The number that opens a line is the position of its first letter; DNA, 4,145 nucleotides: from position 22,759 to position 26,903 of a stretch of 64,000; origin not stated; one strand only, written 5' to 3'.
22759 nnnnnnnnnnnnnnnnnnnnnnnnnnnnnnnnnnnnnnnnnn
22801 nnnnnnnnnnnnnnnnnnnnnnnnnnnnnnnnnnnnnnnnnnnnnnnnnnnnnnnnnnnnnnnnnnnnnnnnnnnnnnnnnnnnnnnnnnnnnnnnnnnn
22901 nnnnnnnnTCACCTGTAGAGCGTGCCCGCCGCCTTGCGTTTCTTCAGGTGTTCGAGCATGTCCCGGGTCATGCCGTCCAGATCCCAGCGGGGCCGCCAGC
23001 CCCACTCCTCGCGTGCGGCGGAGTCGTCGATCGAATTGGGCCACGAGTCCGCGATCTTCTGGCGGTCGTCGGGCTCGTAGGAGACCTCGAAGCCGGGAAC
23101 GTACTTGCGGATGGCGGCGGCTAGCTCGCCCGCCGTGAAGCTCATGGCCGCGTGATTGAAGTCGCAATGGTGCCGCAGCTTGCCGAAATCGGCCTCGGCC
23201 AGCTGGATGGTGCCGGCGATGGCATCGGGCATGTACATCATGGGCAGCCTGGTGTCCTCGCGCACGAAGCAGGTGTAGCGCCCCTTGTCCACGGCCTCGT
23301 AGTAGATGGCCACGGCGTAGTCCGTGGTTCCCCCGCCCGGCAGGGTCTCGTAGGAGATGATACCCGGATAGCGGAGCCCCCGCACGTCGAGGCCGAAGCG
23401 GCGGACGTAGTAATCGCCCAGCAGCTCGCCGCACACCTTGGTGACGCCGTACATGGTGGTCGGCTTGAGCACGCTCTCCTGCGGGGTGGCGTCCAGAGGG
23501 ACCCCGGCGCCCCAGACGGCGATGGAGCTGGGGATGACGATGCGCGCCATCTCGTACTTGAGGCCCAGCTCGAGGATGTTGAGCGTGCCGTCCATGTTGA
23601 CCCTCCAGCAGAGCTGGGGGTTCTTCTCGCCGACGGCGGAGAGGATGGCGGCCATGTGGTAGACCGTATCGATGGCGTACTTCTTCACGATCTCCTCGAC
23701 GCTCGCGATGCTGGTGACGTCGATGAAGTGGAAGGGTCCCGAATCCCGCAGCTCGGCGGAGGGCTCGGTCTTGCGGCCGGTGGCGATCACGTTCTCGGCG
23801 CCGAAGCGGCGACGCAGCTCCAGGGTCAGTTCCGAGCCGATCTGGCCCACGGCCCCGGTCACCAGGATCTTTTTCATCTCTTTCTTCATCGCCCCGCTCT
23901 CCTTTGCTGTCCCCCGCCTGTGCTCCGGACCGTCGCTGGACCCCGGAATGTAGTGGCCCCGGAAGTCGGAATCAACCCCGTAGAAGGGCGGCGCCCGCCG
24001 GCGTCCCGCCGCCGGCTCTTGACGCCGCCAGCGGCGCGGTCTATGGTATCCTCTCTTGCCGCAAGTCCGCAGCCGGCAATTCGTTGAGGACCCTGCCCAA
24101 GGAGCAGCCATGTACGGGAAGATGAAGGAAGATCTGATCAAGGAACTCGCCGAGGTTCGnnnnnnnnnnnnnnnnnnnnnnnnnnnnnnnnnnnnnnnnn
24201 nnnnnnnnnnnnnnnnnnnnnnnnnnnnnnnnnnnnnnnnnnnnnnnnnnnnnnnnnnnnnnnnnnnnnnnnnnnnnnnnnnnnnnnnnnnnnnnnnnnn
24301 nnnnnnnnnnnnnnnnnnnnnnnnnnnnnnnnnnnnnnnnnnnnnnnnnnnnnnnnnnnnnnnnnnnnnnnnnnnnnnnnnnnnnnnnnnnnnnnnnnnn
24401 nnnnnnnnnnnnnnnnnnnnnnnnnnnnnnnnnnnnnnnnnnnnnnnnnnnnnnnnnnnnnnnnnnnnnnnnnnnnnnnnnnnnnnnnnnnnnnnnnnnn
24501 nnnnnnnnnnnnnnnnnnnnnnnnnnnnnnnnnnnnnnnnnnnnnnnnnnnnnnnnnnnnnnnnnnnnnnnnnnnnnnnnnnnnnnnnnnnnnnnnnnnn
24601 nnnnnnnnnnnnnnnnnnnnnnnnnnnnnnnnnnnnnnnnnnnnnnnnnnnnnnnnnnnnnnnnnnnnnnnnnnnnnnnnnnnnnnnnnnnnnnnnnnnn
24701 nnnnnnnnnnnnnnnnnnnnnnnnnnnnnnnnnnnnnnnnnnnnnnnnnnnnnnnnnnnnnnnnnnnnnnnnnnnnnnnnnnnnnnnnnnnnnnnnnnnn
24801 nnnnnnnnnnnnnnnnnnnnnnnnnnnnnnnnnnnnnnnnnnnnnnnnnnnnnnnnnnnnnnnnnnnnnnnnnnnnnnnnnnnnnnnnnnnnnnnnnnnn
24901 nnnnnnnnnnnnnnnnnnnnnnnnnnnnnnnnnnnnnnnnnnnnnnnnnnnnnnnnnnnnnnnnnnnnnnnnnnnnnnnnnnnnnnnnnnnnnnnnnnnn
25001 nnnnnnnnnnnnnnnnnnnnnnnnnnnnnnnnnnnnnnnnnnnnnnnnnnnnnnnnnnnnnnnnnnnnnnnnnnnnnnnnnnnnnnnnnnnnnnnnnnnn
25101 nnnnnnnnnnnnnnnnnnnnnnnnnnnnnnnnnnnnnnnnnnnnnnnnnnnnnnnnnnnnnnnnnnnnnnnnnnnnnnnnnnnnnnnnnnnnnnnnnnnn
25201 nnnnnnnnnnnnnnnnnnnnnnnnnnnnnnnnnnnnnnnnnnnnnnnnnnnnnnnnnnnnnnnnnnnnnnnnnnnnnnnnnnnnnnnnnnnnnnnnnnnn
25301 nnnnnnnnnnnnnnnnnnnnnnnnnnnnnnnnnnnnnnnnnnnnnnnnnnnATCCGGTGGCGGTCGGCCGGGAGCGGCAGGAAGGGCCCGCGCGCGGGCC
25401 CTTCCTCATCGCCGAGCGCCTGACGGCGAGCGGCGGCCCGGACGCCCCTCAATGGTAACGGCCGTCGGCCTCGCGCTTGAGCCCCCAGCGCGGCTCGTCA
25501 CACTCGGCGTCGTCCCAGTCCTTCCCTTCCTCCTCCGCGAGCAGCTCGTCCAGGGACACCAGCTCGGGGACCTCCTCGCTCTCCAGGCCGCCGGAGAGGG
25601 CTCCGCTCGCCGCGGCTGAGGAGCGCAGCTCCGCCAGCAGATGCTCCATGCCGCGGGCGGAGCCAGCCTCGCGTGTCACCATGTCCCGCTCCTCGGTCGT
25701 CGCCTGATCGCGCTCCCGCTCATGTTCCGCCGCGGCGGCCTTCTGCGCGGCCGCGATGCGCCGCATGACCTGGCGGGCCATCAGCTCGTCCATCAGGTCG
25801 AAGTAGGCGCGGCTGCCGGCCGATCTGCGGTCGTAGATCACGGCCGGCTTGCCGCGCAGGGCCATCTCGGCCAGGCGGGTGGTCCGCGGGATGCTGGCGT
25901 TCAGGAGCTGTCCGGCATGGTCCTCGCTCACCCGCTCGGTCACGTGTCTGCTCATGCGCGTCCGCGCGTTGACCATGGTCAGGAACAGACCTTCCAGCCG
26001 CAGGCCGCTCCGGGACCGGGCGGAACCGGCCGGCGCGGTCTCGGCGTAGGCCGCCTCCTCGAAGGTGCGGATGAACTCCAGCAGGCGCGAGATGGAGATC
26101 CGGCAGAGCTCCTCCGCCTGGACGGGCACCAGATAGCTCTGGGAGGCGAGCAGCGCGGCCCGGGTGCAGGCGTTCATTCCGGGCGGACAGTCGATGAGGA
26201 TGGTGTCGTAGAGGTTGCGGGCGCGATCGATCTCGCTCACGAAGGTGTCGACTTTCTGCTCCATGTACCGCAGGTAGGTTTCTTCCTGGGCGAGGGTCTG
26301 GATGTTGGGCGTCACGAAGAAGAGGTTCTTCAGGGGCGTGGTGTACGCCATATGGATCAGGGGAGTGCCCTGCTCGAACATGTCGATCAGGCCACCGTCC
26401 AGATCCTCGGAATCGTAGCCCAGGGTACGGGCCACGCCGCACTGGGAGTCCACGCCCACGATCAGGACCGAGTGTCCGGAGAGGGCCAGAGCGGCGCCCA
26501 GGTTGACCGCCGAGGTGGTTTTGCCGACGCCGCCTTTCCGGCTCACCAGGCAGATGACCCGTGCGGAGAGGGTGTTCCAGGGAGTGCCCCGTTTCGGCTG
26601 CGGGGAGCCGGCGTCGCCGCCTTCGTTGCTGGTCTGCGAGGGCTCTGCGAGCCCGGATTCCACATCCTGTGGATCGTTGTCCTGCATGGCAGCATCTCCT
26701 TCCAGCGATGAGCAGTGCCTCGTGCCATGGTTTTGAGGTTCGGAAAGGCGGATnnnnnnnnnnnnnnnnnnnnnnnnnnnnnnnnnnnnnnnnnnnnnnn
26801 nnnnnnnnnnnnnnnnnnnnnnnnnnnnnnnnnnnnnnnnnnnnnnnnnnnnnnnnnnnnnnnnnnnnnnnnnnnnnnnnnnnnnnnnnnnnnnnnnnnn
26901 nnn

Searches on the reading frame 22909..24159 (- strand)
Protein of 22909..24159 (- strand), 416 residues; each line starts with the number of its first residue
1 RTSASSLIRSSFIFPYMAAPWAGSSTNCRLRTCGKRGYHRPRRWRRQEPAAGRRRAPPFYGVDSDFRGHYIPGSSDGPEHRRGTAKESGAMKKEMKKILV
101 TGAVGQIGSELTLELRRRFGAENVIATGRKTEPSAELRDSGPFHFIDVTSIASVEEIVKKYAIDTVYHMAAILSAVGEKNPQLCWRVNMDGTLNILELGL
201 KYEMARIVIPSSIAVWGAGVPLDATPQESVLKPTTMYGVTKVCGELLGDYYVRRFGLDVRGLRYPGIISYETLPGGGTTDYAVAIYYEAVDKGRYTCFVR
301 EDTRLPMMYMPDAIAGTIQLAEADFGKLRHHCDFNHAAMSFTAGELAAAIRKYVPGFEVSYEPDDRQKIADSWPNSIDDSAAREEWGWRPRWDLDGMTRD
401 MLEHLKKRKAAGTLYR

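Call 17: search_protein_families(library=pfam, proteins=[window:22909-24159:-], max_evalue=0.001)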
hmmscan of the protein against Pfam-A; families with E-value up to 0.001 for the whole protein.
window:22909-24159:- (416 aa): 7 families
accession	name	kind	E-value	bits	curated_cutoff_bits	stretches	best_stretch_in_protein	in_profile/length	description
PF01370.27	Epimerase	-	9.2e-30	104.2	20.9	1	98-323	1-227/240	NAD dependent epimerase/dehydratase family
PF16363.11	GDP_Man_Dehyd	-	1.6e-20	74.3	27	1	99-259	1-175/332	GDP-mannose 4,6 dehydratase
PF04321.23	RmlD_sub_bind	-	1.9e-11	44.1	27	1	97-245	2-133/287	RmlD substrate binding domain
PF02719.21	Polysacc_synt_2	-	5.3e-10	39.4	20.2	1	98-212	1-128/293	Polysaccharide biosynthesis protein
PF01073.25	3Beta_HSD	-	7.2e-10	38.8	22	1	99-218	1-122/280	3-beta hydroxysteroid dehydrogenase/isomerase family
PF07993.18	NAD_binding_4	-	8e-07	28.9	20.1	1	162-305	88-246/258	Male sterility protein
PF08659.16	KR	-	0.00041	20.7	22.6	0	98-214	3-138/180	KR domain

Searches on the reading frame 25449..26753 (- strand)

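Call 17: search_protein_families(library=pfam, proteins=[window:25449-26753:-], max_evalue=0.001)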
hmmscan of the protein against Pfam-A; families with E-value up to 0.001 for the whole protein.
window:25449-26753:- (434 aa): 8 families
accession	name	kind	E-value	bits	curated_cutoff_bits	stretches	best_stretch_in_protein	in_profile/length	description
PF13614.12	AAA_31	-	2e-34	119.5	27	1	65-234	2-170/177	AAA domain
PF01656.29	CbiA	-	1.6e-16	60.9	25.4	1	67-303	1-124/125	CobQ/CobB/MinD/ParA nucleotide binding domain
PF06564.18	CBP_BcsQ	-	5e-09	36.5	21.3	1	66-222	3-156/234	Cellulose biosynthesis protein BcsQ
PF10609.15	ParA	-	2.7e-08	34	27.1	1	65-193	4-123/246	NUBPL iron-transfer P-loop NTPase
PF09140.17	MipZ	-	5.8e-06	26.2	20.7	0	66-103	2-39/262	ATPase MipZ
PF00142.24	Fer4_NifH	-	7e-06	26.1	25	1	71-109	6-44/271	4Fe-4S iron sulfur cluster binding proteins, NifH/frxC family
PF02374.21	ArsA_ATPase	-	9.6e-05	22.2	24.3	1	68-102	4-38/305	Anion-transporting ATPase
PF13481.12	AAA_25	-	0.00022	21.4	27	0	44-100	12-66/195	AAA domain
